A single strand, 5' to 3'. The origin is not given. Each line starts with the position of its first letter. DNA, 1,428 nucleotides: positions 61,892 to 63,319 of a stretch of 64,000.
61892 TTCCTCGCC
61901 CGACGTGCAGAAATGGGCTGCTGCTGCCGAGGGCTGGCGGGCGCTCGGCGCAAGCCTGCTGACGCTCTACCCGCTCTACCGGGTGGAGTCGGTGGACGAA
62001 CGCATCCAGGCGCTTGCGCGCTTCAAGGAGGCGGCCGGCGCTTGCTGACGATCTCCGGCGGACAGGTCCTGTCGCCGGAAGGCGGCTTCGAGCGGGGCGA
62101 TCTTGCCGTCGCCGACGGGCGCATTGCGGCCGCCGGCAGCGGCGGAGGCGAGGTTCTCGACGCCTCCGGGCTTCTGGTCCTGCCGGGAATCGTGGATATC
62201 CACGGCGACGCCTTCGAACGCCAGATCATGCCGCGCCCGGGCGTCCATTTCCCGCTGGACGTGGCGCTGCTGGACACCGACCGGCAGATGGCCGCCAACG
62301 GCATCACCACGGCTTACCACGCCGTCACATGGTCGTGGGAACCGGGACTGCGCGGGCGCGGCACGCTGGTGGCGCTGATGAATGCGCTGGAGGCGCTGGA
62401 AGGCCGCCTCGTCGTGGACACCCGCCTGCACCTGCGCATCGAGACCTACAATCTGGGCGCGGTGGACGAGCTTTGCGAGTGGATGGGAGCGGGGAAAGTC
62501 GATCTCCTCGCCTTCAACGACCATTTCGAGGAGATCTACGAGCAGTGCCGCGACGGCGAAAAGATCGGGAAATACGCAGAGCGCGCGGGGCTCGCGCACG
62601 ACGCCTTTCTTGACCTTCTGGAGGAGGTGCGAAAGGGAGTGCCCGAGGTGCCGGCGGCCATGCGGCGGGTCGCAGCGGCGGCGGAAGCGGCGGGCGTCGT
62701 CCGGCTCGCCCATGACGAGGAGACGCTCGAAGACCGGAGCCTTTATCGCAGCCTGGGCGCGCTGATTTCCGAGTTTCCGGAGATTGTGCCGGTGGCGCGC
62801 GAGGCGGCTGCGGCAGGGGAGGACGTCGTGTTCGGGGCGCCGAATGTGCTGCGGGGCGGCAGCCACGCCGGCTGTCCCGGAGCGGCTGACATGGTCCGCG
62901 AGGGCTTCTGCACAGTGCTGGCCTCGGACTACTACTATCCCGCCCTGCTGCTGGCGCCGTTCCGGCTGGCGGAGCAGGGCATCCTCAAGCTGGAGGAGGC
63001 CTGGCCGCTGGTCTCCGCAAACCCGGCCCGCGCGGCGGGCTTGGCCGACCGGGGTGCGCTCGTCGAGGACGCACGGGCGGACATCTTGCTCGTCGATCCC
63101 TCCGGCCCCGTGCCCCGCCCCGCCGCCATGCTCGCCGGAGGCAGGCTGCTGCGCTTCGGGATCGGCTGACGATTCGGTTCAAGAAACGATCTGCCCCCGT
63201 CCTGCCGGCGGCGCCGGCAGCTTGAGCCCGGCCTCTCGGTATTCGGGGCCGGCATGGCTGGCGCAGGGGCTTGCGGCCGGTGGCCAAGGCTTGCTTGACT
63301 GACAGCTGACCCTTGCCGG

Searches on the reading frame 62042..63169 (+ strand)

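Call 51: search_protein_families(library=pfam, proteins=[window:62042-63169:+], max_evalue=0.01)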
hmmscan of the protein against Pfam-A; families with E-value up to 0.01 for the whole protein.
window:62042-63169:+ (375 aa): 2 families
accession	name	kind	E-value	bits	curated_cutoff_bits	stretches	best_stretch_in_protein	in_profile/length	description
PF07969.17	Amidohydro_3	-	7e-08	32.8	29.7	1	203-354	291-446/472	Amidohydrolase family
PF01979.26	Amidohydro_1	-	0.00046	20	25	1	178-356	164-322/345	Amidohydrolase family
